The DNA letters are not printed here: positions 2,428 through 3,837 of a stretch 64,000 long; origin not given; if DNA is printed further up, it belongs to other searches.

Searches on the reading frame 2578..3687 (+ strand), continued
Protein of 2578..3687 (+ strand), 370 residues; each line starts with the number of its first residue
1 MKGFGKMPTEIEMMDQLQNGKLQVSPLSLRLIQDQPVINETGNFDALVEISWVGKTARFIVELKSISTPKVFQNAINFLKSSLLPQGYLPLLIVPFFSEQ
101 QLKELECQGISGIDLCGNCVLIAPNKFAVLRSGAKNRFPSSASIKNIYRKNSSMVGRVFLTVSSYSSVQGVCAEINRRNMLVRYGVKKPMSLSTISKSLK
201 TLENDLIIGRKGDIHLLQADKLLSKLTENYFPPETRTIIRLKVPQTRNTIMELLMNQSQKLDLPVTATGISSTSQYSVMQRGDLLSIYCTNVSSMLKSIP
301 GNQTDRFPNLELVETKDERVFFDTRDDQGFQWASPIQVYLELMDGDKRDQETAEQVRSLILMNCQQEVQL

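Call 57: get_annotated_region(hit=H1, flank=3000)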
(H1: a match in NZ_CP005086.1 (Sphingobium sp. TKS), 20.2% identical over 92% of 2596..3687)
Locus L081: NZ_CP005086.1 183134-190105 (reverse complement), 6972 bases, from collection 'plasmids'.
description: Sphingobium sp. TKS plasmid pTK2, complete sequence
organism: Sphingobium sp. TKS (NCBI taxid 1315974)
taxonomy: Bacteria; Pseudomonadota; Alphaproteobacteria; Sphingomonadales; Sphingomonadaceae; Sphingobium; Sphingobium sp. TKS
host: -; source: -; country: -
typing (MOB-suite, as given by PLSDB): mobilizable; relaxase MOBP
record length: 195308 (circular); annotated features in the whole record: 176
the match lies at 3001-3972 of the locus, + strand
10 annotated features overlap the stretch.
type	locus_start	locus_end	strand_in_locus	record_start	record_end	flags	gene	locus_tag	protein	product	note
CDS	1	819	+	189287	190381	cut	-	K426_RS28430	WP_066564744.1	relaxase/mobilization nuclease domain-containing protein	-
CDS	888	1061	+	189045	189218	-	-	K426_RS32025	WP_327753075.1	DUF6771 family protein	-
CDS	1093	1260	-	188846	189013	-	-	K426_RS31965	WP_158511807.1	hypothetical protein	-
CDS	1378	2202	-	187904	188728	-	-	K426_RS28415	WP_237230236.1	alpha/beta hydrolase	-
CDS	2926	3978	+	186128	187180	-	-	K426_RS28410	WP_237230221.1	type IV toxin-antitoxin system AbiEi family antitoxin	-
CDS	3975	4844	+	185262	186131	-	-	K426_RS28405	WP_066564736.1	nucleotidyl transferase AbiEii/AbiGii toxin family protein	-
CDS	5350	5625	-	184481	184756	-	-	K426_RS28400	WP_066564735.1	HU family DNA-binding protein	GO:0030261 - chromosome condensation [Evidence IEA]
CDS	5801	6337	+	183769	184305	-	-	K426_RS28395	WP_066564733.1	hypothetical protein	-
CDS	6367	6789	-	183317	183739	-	-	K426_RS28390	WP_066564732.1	HIRAN domain-containing protein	-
CDS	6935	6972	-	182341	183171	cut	-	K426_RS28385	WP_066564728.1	MucR family transcriptional regulator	GO:0006355 - regulation of DNA-templated transcription [Evidence IEA]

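Call 59: search_protein_families(library=pfam, proteins=[L081:2926-3975:+, L081:3975-4841:+], max_evalue=0.01)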
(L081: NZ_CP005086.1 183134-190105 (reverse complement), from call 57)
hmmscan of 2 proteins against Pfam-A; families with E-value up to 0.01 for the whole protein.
L081:2926-3975:+ (350 aa): 1 family
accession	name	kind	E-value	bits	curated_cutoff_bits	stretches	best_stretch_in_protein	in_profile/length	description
PF09952.14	AbiEi_2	-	4.8e-05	24.1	21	1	203-344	5-140/143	Transcriptional regulator, AbiEi antitoxin, Type IV TA system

L081:3975-4841:+ (289 aa): 1 family
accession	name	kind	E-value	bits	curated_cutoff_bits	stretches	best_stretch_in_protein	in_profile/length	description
PF08843.17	AbiEii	-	4.1e-08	33.9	22.5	1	59-241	34-192/238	Nucleotidyl transferase AbiEii toxin, Type IV TA system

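Call 70: find_homologous_proteins(query=L081:2926-3975:+, max_evalue=0.001)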
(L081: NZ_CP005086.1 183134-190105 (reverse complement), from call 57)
Query L081:2926-3975:+ (350 aa): 972 proteins with E <= 0.001 among 8000 candidates; the best 120 are listed.
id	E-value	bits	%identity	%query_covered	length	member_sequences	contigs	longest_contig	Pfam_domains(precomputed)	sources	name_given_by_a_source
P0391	1.2e-226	769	100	100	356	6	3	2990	-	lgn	-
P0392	1.6e-151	522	69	99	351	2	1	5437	PF09952.15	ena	-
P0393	1.2e-150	519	69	99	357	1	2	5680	PF09952.15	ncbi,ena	-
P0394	2.1e-147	509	68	99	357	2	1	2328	PF09952.15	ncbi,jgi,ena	jgi:hypothetical protein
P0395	3.3e-147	508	67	99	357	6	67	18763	PF09952.15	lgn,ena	-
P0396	2.8e-144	499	66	99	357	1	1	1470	PF09952.15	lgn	-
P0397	3.2e-144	498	67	99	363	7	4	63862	PF09952.15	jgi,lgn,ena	-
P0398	4.6e-144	498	66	99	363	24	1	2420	PF09952.15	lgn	-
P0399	3.1e-143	495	66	99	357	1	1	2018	PF09952.15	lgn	-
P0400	5.6e-143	494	67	99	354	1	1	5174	-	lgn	-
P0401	4.2e-142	491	66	99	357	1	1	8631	PF09952.15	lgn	-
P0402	1.8e-141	489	64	98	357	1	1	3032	PF09952.15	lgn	-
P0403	1.8e-141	489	66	99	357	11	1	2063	PF09952.15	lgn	-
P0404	1.3e-140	486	66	99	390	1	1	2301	PF09952.15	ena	-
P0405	1.9e-140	486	66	99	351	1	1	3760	PF09952.15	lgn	-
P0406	2.1e-139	483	64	99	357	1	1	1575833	PF09952.15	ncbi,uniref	ncbi:type IV toxin-antitoxin system AbiEi family antitoxin [Sphingomonas sp. GCM10030256]|uniref:typ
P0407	1.6e-138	480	65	95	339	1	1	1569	PF09952.15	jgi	-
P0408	4.6e-138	478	65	99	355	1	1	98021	PF09952.15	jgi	jgi:hypothetical protein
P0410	1.6e-137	476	63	99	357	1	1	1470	PF09952.15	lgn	-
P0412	4.3e-135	468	61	99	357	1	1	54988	PF09952.15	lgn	-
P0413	6.3e-135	468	66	99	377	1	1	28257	PF09952.15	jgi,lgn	-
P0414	3.5e-129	449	61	100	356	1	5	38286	PF09952.15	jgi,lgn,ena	-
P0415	6.2e-129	448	59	100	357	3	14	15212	PF09952.15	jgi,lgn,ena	-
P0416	2.3e-128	446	59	99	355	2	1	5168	PF09952.15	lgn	-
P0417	9.9e-127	441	59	99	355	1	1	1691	PF28130.1,PF09952.15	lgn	-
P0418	1.1e-126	441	60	99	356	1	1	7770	PF09952.15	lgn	-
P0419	1.3e-126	440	58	99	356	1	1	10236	PF09952.15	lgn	-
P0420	1.6e-125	437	59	99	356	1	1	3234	PF09952.15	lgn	-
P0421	2.0e-125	437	58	99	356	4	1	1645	PF09952.15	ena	-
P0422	2.9e-125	436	57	99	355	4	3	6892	PF09952.15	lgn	-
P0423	3.9e-125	436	58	99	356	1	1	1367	PF09952.15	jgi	jgi:hypothetical protein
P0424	8.5e-125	434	58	99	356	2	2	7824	PF09952.15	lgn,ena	-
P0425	9.2e-125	434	58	99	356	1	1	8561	PF09952.15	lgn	-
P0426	1.1e-124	434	60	99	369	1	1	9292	PF09952.15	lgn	-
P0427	1.2e-124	434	56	99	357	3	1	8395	PF09952.15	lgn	-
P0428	3.5e-124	432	57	99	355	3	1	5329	PF09952.15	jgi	jgi:hypothetical protein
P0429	6.2e-122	425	57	99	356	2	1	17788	PF09952.15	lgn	-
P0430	8.9e-122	425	55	99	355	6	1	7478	PF09952.15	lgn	-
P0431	1.0e-121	424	57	99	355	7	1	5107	PF09952.15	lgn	-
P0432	1.3e-121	424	58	98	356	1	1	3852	PF09952.15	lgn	-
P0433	3.4e-121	423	60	91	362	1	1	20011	PF09952.15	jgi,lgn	jgi:hypothetical protein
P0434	6.6e-121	422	56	99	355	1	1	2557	PF09952.15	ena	-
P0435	9.2e-121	421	58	99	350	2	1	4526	PF09952.15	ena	-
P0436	1.9e-120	420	56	98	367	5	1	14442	PF09952.15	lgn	-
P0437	1.9e-120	420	57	99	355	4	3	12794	PF09952.15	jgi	jgi:hypothetical protein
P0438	5.5e-120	419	56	98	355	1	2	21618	PF09952.15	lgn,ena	-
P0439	1.4e-119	417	56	98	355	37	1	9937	PF09952.15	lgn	-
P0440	1.5e-119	417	55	98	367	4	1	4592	PF09952.15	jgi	jgi:hypothetical protein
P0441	6.3e-119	415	55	100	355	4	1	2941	PF09952.15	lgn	-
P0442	2.1e-118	413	56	99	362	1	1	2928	PF09952.15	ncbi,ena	-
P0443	7.6e-118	412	55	99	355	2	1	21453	PF09952.15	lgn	-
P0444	1.9e-117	410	56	99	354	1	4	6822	PF09952.15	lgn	-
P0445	2.0e-117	410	56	99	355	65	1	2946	PF09952.15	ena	-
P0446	2.6e-117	410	56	99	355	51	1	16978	PF09952.15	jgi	-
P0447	3.1e-117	410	56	98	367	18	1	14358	PF09952.15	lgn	-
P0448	5.3e-117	409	56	99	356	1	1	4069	PF09952.15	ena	-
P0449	1.2e-116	408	55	98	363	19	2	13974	PF09952.15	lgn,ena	-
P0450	2.9e-116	406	56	99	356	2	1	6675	PF09952.15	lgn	-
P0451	1.5e-115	404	56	99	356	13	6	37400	PF09952.15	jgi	jgi:hypothetical protein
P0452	1.3e-113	398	69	77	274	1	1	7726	PF09952.15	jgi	jgi:hypothetical protein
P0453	5.3e-113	396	54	99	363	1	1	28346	PF09952.15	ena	-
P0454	1.3e-112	394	54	99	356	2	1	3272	PF09952.15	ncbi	ncbi:MAG: type IV toxin-antitoxin system AbiEi family antitoxin [Usitatibacteraceae bacterium]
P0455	1.9e-111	391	53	99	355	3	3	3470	PF09952.15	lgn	-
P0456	8.1e-111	389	57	97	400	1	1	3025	PF09952.15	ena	-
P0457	2.9e-110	387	52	99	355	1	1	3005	PF04471.19,PF09952.15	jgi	jgi:hypothetical protein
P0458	8.2e-108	379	53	98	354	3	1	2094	PF09952.15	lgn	-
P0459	3.6e-106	373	52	99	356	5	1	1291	PF09952.15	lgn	-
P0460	1.4e-105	371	52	99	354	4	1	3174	PF09952.15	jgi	-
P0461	1.8e-104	368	52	99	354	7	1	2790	PF09952.15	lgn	-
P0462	7.6e-104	366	51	98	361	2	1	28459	PF09952.15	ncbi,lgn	-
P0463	1.1e-102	362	53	98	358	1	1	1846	PF09952.15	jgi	jgi:hypothetical protein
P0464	1.3e-102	362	52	98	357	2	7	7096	PF09952.15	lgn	-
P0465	2.2e-100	354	51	99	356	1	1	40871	PF09952.15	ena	-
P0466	1.9e-98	348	49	98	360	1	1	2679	PF09952.15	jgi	-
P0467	6.2e-98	346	50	98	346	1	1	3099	PF09952.15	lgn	-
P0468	4.6e-96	340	48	99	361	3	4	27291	PF09952.15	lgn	-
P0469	6.4e-96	340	50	98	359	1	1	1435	PF09952.15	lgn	-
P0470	4.0e-95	337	48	98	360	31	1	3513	PF09952.15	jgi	jgi:hypothetical protein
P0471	8.5e-95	336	50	98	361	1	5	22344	PF09952.15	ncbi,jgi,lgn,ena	-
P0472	1.2e-94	335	50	97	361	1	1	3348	PF09952.15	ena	-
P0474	2.1e-94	335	48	99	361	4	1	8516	PF09952.15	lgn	-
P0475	5.3e-94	333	49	99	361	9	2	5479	PF09952.15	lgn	-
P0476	5.6e-94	333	49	98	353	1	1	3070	PF09952.15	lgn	-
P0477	5.8e-94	333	47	98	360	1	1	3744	PF09952.15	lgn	-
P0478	1.3e-93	332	48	98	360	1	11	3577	PF09952.15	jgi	jgi:Transcriptional regulator, AbiEi antitoxin, Type IV TA system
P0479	1.5e-93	332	48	99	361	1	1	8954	PF09952.15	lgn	-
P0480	2.4e-93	331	49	97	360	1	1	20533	PF09952.15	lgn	-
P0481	2.9e-93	331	49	98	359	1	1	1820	PF09952.15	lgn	-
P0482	3.5e-93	331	47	98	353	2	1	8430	PF09952.15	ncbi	-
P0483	3.6e-93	331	48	98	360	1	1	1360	PF09952.15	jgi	jgi:hypothetical protein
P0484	3.7e-93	330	49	98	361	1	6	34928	PF09952.15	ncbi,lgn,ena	-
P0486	3.9e-93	330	48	97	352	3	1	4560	PF09952.15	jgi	-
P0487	4.2e-93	330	47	99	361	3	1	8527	PF09952.15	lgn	-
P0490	1.0e-92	329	46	98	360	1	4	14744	PF09952.15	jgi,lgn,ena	jgi:hypothetical protein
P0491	1.0e-92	329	49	97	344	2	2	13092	PF09952.15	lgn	-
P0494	1.4e-92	329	49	99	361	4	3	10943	PF09952.15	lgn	-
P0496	1.7e-92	328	48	98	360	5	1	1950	PF09952.15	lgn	-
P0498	3.7e-92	327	48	97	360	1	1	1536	PF09952.15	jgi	jgi:hypothetical protein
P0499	3.9e-92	327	48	98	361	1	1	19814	PF09952.15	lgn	-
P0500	4.7e-92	327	48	99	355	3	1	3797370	PF09952.15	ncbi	ncbi:type IV toxin-antitoxin system AbiEi family antitoxin [Stenotrophomonas humi]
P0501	6.3e-92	326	47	99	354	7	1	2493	PF09952.15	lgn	-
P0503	7.8e-92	326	47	98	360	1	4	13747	PF09952.15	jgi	jgi:hypothetical protein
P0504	9.1e-92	326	49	99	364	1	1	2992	PF09952.15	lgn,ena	-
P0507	1.3e-91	325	47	98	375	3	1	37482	PF09952.15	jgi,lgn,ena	jgi:hypothetical protein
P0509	1.7e-91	325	47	98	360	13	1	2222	PF09952.15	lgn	-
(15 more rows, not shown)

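Call 73: search_protein_families(library=pfam, alignment_id=A6, max_evalue=0.1)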
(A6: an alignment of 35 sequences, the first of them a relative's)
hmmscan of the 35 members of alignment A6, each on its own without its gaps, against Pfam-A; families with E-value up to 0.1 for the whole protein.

A. member 1, L081:2926-3975:+ (350 aa): 2 families
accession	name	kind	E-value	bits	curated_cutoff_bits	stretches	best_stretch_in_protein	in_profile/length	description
PF09952.14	AbiEi_2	-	4.8e-05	24.1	21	1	203-344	5-140/143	Transcriptional regulator, AbiEi antitoxin, Type IV TA system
PF04954.18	SIP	-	0.041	14.8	26.3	0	265-302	2-39/119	Siderophore-interacting protein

B. families by the number of members that match (of 35 scanned): 21 families
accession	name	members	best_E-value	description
PF09952.14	AbiEi_2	35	2.3e-11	Transcriptional regulator, AbiEi antitoxin, Type IV TA system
PF09339.16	HTH_IclR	10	0.00032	IclR helix-turn-helix domain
PF13545.12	HTH_Crp_2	10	0.0024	Crp-like helix-turn-helix domain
PF04471.18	Mrr_cat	8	4.8e-06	Restriction endonuclease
PF01939.22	NucS_C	8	0.0037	Endonuclease NucS C-terminal domain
PF12802.13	MarR_2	6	0.0054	MarR family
PF04313.20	HSDR_N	4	0.0095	Type I restriction enzyme R protein N terminus (HSDR_N)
PF01047.28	MarR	3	0.039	MarR family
PF19980.4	DUF6416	3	0.043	Family of unknown function (DUF6416)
PF25213.1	HVO_A0261_N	2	0.016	HVO_A0261 N-terminal domain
PF04954.18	SIP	2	0.021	Siderophore-interacting protein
PF22722.2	NA-iREase1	2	0.029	NACHT-associated inactive Restriction Endonuclease 1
PF24751.1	DUF7696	1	0.003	Family of unknown function (DUF7696)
PF09536.15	DUF2378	1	0.026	Protein of unknown function (DUF2378)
PF13428.12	TPR_14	1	0.027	Tetratricopeptide repeat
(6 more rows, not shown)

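Call 76: find_related_loci(query=A6, collection=metagenome_contigs, flank=2500)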
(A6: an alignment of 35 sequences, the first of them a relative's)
Query A6 (350 aa) in metagenome_contigs; peptide patterns used: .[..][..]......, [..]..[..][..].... (x = any residue, [..] = any of these).
600 stretches matched a pattern (row limit reached: there are more); 526 encode a relative of the query (tblastn E <= 1e-3); the best 80 are kept; 80 distinct loci.
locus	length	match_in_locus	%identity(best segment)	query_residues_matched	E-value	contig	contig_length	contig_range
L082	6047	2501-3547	93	1-349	0e+0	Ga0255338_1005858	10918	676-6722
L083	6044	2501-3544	67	1-347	8e-151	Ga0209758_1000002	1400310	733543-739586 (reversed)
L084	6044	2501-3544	66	1-347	4e-149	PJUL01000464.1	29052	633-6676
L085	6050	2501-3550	61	1-349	2e-135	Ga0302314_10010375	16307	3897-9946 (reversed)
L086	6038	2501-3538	58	1-346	3e-130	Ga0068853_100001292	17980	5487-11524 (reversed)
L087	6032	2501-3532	57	4-347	1e-126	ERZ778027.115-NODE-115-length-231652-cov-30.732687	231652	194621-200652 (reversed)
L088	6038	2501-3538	56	2-346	6e-126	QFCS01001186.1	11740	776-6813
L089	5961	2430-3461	56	4-346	5e-124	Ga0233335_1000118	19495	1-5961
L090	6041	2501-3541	56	1-346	1e-123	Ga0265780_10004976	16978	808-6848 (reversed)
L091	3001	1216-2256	55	1-346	2e-127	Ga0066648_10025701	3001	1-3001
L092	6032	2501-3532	57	4-347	1e-126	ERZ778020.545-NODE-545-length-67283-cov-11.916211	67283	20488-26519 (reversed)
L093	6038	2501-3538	56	1-346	4e-122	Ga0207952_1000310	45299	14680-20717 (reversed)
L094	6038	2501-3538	56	1-346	4e-122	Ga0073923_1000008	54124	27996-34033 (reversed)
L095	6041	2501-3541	55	1-346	7e-122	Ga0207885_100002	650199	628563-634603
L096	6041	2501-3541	55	1-346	7e-122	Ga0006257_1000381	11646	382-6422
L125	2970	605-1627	46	4-342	4e-97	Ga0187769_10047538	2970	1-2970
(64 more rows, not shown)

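Call 80: search_protein_families(library=pfam, alignment_id=A3, max_evalue=0.1)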
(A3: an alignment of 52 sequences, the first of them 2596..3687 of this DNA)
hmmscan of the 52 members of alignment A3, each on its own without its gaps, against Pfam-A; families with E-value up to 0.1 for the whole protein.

A. member 1, window:2596-3687:+ (364 aa): 1 family
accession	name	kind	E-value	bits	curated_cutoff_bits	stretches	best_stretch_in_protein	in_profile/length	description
PF09952.14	AbiEi_2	-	0.01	16.6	21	1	263-352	51-139/143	Transcriptional regulator, AbiEi antitoxin, Type IV TA system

B. families by the number of members that match (of 52 scanned): 23 families
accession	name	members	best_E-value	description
PF13545.12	HTH_Crp_2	27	0.00027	Crp-like helix-turn-helix domain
PF09952.14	AbiEi_2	17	7.8e-05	Transcriptional regulator, AbiEi antitoxin, Type IV TA system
PF01475.25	FUR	10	0.0023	Ferric uptake regulator family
PF05732.17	RepL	7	0.0079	Firmicute plasmid replication protein (RepL)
PF21100.3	MCM_C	3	0.0065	MCM protein C-terminal winged helix-turn-helix domain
PF01047.28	MarR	3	0.01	MarR family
PF08461.16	HTH_12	2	0.00036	Ribonuclease R winged-helix domain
PF01638.23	HxlR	2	0.0073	HxlR-like helix-turn-helix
PF00126.33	HTH_1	2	0.009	Bacterial regulatory helix-turn-helix protein, lysR family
PF03965.22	Penicillinase_R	2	0.044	Penicillinase repressor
PF01316.27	Arg_repressor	2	0.054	Arginine repressor, DNA binding domain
PF17947.6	4HB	1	0.0055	Four helical bundle domain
PF00533.33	BRCT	1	0.0083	BRCA1 C Terminus (BRCT) domain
PF19959.4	EAD4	1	0.0088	Effector-associated domain 4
PF00006.31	ATP-synt_ab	1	0.023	ATP synthase alpha/beta family, nucleotide-binding domain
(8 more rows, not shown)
